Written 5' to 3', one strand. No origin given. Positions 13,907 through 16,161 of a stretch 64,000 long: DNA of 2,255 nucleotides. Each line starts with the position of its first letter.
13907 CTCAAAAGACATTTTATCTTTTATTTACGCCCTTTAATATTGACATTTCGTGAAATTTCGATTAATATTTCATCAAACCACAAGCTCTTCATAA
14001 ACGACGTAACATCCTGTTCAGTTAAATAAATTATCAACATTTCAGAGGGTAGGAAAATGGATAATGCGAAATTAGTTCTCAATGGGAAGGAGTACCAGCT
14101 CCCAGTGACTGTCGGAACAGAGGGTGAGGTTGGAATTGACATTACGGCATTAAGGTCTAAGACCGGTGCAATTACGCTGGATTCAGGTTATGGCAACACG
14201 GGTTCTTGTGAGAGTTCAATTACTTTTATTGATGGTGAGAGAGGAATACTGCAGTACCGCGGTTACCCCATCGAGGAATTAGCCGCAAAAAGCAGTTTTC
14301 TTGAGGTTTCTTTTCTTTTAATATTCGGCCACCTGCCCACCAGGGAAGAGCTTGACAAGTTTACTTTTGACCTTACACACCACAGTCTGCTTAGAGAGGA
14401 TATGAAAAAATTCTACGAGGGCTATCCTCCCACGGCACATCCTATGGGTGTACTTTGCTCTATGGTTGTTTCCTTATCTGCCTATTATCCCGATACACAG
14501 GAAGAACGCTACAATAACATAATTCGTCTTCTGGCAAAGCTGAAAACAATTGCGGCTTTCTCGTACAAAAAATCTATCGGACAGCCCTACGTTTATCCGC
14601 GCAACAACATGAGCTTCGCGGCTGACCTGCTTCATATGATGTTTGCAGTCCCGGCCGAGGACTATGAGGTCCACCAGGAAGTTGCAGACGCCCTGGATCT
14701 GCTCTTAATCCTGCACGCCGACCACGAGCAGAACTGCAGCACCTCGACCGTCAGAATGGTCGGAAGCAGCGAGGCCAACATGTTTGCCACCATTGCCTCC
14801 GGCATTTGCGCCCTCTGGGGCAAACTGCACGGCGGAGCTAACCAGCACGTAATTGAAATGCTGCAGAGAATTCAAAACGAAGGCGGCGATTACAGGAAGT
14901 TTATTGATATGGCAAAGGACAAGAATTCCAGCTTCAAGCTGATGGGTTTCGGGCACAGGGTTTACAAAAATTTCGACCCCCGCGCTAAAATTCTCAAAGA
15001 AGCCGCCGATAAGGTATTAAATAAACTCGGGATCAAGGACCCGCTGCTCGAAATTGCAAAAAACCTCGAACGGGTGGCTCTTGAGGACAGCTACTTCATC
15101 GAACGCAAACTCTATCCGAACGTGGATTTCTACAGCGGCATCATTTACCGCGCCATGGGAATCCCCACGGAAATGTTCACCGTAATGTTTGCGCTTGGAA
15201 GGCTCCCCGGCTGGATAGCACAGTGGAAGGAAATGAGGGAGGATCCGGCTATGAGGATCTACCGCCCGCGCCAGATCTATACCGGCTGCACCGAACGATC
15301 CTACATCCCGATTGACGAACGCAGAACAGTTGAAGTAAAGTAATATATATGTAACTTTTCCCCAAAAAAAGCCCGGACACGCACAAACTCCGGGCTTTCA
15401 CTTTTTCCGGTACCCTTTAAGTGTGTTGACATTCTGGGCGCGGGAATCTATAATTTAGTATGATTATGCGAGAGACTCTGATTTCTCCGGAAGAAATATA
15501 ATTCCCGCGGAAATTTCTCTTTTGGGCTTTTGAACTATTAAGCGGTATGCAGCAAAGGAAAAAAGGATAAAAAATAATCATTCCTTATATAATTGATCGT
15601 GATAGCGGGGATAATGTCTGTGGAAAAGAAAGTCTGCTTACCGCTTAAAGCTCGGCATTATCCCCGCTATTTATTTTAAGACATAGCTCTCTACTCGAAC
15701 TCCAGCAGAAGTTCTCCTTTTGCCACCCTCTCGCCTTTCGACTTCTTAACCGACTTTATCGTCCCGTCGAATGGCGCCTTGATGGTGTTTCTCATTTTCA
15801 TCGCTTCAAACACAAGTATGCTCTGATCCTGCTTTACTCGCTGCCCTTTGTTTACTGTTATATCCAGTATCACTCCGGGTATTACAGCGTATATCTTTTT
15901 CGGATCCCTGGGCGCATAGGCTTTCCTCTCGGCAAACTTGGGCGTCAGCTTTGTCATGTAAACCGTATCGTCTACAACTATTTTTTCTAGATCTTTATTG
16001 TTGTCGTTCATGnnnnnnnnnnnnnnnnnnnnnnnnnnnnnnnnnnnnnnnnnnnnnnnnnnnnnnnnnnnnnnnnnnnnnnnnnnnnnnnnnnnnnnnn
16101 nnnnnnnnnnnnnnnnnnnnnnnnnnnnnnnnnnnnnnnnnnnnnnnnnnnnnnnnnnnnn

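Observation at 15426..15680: Putative small regulatory RNA or leader with consensus promoter, 13-codon ORF and crossing inverted repeats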

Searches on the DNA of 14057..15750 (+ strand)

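Call 4: search_rna_families(source=window, start=15300, end=15750, threshold=evalue, max_evalue=10, show_alignments=3)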
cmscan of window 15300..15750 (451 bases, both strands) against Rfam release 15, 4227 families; matches with E-value up to 10: 14.
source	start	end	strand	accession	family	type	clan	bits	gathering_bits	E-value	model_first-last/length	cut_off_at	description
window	15581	15683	+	RF03993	mir-8536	Gene; miRNA;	-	20.7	100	0.089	1-86/86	no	mir-8536 microRNA precursor family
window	15355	15457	-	RF00121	MicC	Gene; sRNA;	-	20.2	90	1.4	1-123/123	no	MicC RNA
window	15476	15578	+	RF02072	STnc590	Gene; sRNA;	-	19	100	7.5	1-160/160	no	Salmonella enterica sRNA STnc590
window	15333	15434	-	RF01770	rimP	Cis-reg; leader;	-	16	47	5.4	1-102/102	no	Gammaprotebacteria rimP leader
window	15336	15404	+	RF02495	ohsC_RNA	Gene; antitoxin;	-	16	50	9.9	1-77/77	no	Oppression of Hydrophobic ORF by sRNA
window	15600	15677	+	RF02565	YrlB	Gene; sRNA;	-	15.8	97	2.9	14-66/78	no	Y RNA-like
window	15364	15457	-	RF02891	AgrB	Gene; antisense;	-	14.8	40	8.2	1-84/84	no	ArsR-gov region gene B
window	15554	15688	-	RF01246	snR81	Gene; snRNA; snoRNA; HACA-box;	CL00025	14.6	50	3.7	1-188/188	no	Small nucleolar RNA snR81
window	15315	15397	+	RF02236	asX2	Gene; sRNA;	-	14.4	70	3.1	1-87/87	no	Xanthomonas sRNA asX2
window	15363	15431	-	RF02278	Betaproteobacteria_toxic_sRNA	Gene; sRNA;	-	14.2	50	3.2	1-64/64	no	Betaproteobacteria toxic small RNA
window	15313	15398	+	RF02503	Atu_C9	Gene; sRNA;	-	14.1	40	0.14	106-192/192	no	Rhizobiales sRNA Atu_C9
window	15367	15400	+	RF00617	cHP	Cis-reg;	CL00129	14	40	4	17-40/45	no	Flavivirus capsid hairpin cHP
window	15359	15489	-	RF00558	L20_leader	Cis-reg; leader;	-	13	58.7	8.8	1-127/127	no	Ribosomal protein L20 leader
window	15705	15734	+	RF01880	Xist_exon1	Gene; lncRNA;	-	9.7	50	5.1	56-85/85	no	X-chromosome inactivation gene exon 1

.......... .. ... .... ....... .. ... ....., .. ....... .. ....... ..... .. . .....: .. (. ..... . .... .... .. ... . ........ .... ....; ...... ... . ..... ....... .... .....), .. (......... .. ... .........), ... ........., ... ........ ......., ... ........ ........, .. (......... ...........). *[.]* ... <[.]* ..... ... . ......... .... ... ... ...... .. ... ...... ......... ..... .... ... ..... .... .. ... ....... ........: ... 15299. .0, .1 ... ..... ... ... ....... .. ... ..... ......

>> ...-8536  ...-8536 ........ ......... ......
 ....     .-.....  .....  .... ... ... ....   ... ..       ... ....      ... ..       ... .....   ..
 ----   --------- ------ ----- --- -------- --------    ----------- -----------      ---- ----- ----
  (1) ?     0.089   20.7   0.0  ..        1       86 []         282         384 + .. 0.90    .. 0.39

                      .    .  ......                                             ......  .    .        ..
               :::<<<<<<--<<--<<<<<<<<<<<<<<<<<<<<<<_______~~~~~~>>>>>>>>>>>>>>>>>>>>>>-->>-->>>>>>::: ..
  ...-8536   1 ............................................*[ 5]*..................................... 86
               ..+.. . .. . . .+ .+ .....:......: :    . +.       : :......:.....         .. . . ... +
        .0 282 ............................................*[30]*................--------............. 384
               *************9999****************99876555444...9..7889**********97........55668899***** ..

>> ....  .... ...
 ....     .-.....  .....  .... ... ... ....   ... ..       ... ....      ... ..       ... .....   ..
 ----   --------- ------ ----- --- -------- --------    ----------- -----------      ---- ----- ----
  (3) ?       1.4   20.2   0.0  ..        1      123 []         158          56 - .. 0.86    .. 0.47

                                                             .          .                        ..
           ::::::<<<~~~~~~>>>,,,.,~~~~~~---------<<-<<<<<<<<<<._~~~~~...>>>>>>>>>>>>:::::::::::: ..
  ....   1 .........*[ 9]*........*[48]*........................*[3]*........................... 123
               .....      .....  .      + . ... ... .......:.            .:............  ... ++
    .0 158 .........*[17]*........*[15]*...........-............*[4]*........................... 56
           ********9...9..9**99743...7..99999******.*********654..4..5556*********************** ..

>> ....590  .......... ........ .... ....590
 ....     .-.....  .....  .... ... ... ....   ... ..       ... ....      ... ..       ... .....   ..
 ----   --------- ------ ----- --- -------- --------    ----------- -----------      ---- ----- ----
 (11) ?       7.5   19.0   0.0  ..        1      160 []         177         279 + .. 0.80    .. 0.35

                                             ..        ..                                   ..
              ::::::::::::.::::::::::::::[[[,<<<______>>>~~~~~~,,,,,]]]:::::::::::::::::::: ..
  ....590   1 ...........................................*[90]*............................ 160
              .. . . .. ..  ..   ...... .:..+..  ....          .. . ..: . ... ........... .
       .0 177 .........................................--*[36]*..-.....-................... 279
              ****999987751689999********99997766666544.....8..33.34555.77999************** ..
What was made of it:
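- On Any curated Rfam family (release 15, 4227 models): A permissive scan of 15300-15750 gave a best hit of 20.7 bits to a microRNA model whose threshold is 100 (call 4).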

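Call 51: build_rna_model(alignment_id=A4, structure=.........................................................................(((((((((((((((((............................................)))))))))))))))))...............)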
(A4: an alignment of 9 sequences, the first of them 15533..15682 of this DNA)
Model R1 built from alignment A4 (9 sequences, 166 columns); structure: as given.
model positions 157; base pairs 17; branch points 0; effective number of sequences 1.89; information 0.59 bits per position. Calibrated on 0.2 Mb of random sequence (short: E-values are rough).
structure used (alignment columns):
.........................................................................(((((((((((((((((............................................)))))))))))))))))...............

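Call 53: search_with_rna_model(model_id=R1, sources=[window, L001, L002, L003, L004, L005, L006, L007, L008, L009, L010, L011, L012, L013, L014, L015, L016, L017, L018, L019, L020, L021, L022, L023, L024, L025, L026, L027, L028, L029, L030, L031, L032, L033, L034, L035, L036, L037, L038, L039, L040, L041, L042, L043, L044, L045, L046, L047, L048, L049, L050, L051, L052, L053, L054, L055, L056, L057, L058, L059, L060, L061, L062, L063, L064, L065, L066, L067, L068, L069, L070, L071, L072, L073, L074, L075, L076, L077, L078, L079, L080, L086, L093, L094, L095, L096, L097, L098, L099, L100, L101, L104, L105, L102, L103, L090, L092, L082, L085, L087], max_evalue=10)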
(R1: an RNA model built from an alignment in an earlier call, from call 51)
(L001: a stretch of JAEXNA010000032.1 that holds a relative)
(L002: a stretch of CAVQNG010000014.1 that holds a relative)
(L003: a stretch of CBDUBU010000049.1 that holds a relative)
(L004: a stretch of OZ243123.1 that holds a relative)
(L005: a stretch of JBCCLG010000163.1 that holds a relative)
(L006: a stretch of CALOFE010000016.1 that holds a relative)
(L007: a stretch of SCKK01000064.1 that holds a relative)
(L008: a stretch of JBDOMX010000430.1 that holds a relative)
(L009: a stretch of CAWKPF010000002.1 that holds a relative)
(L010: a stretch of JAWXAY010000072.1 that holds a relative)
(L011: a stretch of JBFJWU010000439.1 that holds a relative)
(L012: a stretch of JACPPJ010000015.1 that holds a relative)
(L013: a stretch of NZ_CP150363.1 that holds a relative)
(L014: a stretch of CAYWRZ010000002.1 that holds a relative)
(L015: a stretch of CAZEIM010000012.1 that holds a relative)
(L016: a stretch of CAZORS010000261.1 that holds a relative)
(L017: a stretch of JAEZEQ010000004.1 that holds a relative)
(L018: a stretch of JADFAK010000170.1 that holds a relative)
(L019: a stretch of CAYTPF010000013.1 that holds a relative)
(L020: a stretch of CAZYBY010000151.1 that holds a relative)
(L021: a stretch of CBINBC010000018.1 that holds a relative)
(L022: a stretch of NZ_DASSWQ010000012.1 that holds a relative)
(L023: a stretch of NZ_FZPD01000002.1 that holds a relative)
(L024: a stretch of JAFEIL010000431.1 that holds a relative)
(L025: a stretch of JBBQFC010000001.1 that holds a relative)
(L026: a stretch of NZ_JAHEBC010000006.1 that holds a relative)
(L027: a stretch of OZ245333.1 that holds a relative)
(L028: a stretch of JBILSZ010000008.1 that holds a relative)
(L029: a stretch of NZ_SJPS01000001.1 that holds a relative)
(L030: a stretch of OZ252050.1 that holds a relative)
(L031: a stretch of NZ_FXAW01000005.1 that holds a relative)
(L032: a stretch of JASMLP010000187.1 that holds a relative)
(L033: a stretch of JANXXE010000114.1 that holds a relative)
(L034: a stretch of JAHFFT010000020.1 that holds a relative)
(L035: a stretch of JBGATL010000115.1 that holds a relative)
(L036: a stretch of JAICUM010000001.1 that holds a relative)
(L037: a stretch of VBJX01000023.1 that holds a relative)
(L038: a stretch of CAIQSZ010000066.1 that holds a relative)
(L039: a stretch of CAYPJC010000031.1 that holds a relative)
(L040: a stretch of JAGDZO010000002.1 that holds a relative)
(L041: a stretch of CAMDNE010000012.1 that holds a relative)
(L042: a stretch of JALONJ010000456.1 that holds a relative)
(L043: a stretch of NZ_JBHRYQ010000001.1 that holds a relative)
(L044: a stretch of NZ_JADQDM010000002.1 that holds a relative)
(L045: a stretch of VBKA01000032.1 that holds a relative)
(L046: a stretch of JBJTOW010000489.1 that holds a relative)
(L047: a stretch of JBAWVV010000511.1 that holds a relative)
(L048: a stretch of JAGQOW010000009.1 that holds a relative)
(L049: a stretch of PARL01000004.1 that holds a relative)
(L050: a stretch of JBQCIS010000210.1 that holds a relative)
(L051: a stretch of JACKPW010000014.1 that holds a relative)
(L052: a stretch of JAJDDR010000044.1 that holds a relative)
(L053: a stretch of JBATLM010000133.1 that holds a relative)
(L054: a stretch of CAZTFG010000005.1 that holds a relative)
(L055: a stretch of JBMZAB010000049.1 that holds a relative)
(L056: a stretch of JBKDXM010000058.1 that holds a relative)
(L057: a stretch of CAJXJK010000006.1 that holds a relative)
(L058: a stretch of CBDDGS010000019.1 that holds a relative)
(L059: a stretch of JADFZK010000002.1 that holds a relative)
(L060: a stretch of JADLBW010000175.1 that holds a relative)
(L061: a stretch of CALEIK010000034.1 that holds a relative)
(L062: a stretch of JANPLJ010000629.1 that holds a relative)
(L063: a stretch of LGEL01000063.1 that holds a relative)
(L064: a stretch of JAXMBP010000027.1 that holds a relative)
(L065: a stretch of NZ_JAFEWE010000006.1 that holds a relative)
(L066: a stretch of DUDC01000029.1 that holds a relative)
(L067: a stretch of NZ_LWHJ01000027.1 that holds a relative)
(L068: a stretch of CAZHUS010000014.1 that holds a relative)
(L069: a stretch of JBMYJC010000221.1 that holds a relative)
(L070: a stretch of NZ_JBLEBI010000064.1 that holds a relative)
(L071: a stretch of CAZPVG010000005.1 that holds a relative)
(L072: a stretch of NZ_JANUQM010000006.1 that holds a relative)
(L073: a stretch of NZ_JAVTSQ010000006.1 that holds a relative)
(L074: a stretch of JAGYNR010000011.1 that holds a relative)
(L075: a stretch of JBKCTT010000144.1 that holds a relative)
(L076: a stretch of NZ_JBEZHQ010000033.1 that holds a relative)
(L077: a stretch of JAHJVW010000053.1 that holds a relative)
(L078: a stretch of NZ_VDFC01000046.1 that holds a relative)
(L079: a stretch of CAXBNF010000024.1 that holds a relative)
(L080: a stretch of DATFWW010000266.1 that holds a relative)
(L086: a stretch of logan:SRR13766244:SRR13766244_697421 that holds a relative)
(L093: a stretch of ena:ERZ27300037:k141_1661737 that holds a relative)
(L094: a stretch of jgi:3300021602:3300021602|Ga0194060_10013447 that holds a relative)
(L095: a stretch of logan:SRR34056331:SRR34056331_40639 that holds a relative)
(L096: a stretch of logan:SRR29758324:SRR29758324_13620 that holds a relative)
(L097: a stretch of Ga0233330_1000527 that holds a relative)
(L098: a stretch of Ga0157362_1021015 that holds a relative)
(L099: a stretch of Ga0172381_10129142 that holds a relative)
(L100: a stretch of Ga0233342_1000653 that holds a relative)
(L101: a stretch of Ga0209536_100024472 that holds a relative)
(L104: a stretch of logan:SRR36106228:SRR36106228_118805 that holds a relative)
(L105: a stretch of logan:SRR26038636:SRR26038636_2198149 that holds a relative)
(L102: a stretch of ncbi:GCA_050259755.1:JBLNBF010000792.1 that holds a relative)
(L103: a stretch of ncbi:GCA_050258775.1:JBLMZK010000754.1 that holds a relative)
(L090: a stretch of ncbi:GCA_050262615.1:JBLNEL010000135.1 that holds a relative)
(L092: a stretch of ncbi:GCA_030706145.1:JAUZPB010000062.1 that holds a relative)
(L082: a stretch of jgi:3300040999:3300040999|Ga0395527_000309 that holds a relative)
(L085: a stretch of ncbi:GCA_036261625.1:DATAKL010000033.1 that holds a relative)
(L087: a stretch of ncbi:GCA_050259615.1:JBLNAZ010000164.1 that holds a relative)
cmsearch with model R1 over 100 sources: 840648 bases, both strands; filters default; matches with E-value up to 10: 29.
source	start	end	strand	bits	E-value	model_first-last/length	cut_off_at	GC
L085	4789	4939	+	171.2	5.5e-29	1-157/157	no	0.36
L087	4523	4673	+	170.4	7.7e-29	1-157/157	no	0.34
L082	4561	4711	+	169.7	1e-28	1-157/157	no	0.36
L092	4605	4761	+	165.8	5.3e-28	1-157/157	no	0.38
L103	3507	3663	+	165.7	5.6e-28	1-157/157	no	0.38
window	15533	15682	+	160.3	5.8e-27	1-157/157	no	0.36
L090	4617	4777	+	138.6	6e-23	1-157/157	no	0.43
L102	2629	2782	+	129.2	3.3e-21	1-157/157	no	0.39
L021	5246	5341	+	37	0.00042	1-157/157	no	0.38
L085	4847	4986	-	35.4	0.00085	1-157/157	no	0.39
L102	2689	2832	-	32.9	0.0024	1-157/157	no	0.36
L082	4619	4750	-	30.3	0.0075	1-157/157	no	0.41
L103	3568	3713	-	29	0.013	1-157/157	no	0.36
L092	4678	4749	-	28.3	0.018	74-145/157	no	0.43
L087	4593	4661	-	27.9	0.021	74-145/157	no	0.45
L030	157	245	-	18.3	1.2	1-157/157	no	0.28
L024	5301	5427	-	17.8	1.5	1-157/157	no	0.31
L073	2029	2127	+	16.1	3.1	1-157/157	no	0.34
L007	528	642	+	15.7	3.7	1-157/157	no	0.27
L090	4690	4767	-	15.1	4.9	74-145/157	no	0.49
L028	146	221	-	14.9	5.3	1-157/157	no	0.3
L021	152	247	-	14.7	5.9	1-157/157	no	0.31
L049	8610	8746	-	13.9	8.3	1-157/157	no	0.29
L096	4274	4371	-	13.8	8.4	1-157/157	no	0.35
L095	4274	4371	-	13.8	8.4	1-157/157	no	0.35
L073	100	203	-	13.5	9.7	1-157/157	no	0.29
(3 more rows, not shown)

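Call 54: search_with_rna_model(model_id=R1, source=L021, start=5100, end=5500, max_evalue=1, show_alignments=1)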
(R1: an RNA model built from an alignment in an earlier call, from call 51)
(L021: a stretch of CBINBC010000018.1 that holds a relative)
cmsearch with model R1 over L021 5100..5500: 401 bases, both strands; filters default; matches with E-value up to 1: 1.
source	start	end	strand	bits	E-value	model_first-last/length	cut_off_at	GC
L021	5246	5341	+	37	2e-07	1-157/157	no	0.38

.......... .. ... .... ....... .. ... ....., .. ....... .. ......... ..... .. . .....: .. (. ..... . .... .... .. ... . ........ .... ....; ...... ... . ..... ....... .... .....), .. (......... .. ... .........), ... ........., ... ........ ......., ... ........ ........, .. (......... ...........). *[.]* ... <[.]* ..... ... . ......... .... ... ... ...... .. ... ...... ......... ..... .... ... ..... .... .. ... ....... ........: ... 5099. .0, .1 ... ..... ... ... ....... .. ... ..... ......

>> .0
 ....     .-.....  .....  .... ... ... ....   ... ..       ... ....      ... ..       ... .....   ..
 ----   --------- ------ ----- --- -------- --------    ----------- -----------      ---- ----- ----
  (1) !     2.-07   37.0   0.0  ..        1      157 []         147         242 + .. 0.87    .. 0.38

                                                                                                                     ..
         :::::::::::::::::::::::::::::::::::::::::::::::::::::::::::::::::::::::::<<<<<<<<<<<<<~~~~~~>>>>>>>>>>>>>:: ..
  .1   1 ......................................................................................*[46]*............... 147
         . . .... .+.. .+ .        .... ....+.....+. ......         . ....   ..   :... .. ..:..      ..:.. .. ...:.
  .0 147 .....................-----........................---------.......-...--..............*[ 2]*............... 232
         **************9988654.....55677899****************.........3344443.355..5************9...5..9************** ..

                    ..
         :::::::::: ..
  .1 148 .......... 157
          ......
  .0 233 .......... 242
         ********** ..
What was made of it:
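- Tried and rejected: L021, at 37 bits, is an ordinary gltA terminator with an A-rich lead-in (calls 53, 54).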

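Call 64: search_rna_families(sources=[L092, L102, L090, L087], threshold=evalue, max_evalue=5)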
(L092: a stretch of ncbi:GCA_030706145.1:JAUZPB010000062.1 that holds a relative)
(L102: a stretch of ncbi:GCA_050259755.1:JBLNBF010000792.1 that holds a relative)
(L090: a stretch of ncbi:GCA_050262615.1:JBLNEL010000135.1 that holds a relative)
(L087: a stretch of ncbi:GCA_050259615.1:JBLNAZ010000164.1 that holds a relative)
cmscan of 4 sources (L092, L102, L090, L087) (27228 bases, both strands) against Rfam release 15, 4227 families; matches with E-value up to 5: 5.
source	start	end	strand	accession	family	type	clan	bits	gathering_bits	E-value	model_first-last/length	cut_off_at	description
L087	4278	4384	+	RF01770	rimP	Cis-reg; leader;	-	34.4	47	0.038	1-102/102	no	Gammaprotebacteria rimP leader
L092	4280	4347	+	RF00249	mir-46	Gene; miRNA;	-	24.8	44.7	0.59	1-85/85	no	mir-46/mir-47/mir-281 microRNA precursor family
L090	4256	4352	+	RF00444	PrrF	Gene; sRNA;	-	24.5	90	3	1-150/150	no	PrrF RNA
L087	4267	4343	+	RF00506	Thr_leader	Cis-reg; leader;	-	23.8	55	1.7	1-118/118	no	Threonine operon leader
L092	5853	5932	+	RF02507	Atu_Ti3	Gene; sRNA;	-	20.5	50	3.9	1-89/89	no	Rhizobiales sRNA Atu_Ti3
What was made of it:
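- On Any curated Rfam family (release 15, 4227 models): Relatives L087, L090, L092 and L102 have no hit in the RNA region (call 64).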

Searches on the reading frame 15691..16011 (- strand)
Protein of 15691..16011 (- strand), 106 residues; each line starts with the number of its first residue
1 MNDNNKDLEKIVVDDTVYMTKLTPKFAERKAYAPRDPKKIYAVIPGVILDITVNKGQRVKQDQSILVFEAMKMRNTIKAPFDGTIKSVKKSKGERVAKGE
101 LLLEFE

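Call 6: search_protein_families(library=pfam, proteins=[window:15691-16011:-])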
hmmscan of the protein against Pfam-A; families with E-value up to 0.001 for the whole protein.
window:15691-16011:- (106 aa): 4 families
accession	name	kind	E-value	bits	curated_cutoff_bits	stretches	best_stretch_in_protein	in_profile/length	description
PF00364.28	Biotin_lipoyl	-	4.1e-17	62.2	22.1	1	46-104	15-72/73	Biotin-requiring enzyme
PF13437.12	HlyD_3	-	1e-08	36.3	22.2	0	76-104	1-29/106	HlyD family secretion protein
PF13533.13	Biotin_lipoyl_2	-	5.3e-08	32.9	29.8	0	44-68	7-31/32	Biotin-lipoyl like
PF16576.10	HlyD_D23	-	3.9e-05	23.5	30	0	72-104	106-138/214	Barrel-sandwich domain of CusB or HlyD membrane-fusion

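Call 10: find_encoding_contigs(protein=window:15691-16011:-, flank=4000, max_places=10)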
Protein window:15691-16011:- (106 aa): 4 contigs read that carry it; 1 place shown.
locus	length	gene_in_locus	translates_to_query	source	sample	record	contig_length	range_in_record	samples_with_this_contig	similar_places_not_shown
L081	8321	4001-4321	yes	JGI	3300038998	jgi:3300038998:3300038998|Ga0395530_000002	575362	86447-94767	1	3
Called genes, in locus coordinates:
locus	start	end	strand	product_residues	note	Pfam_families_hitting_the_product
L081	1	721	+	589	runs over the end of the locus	PF00364:Biotin_lipoyl, PF01597:GCV_H (faint), PF25917:BSH_RND (faint), PF25919:BSH_CusB (faint), PF25973:BSH_CzcB (faint), PF00364:Biotin_lipoyl, PF02817:E3_binding, PF00198:2-oxoacid_dh, +2 more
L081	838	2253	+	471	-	PF01134:GIDA (faint), PF03721:UDPG_MGDP_dh_N (faint), PF07992:Pyr_redox_2, PF12831:FAD_oxidored (weak), PF13450:NAD_binding_8 (faint), PF00070:Pyr_redox, PF02852:Pyr_redox_dim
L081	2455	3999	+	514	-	PF01039:Carboxyl_trans, PF03255:ACCA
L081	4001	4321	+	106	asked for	PF25919:BSH_CusB (faint), PF00364:Biotin_lipoyl, PF25973:BSH_CzcB (faint), PF25917:BSH_RND (faint), PF25984:BSH_YknX (faint)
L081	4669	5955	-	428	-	PF00285:Citrate_synt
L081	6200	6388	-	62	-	-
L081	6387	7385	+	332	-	PF00083:Sugar_tr (weak), PF07690:MFS_1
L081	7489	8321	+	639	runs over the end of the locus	PF13188:PAS_8 (faint), PF08447:PAS_3, PF00989:PAS, PF08448:PAS_4, PF13426:PAS_9, PF08447:PAS_3 (weak), PF00512:HisKA, PF02518:HATPase_c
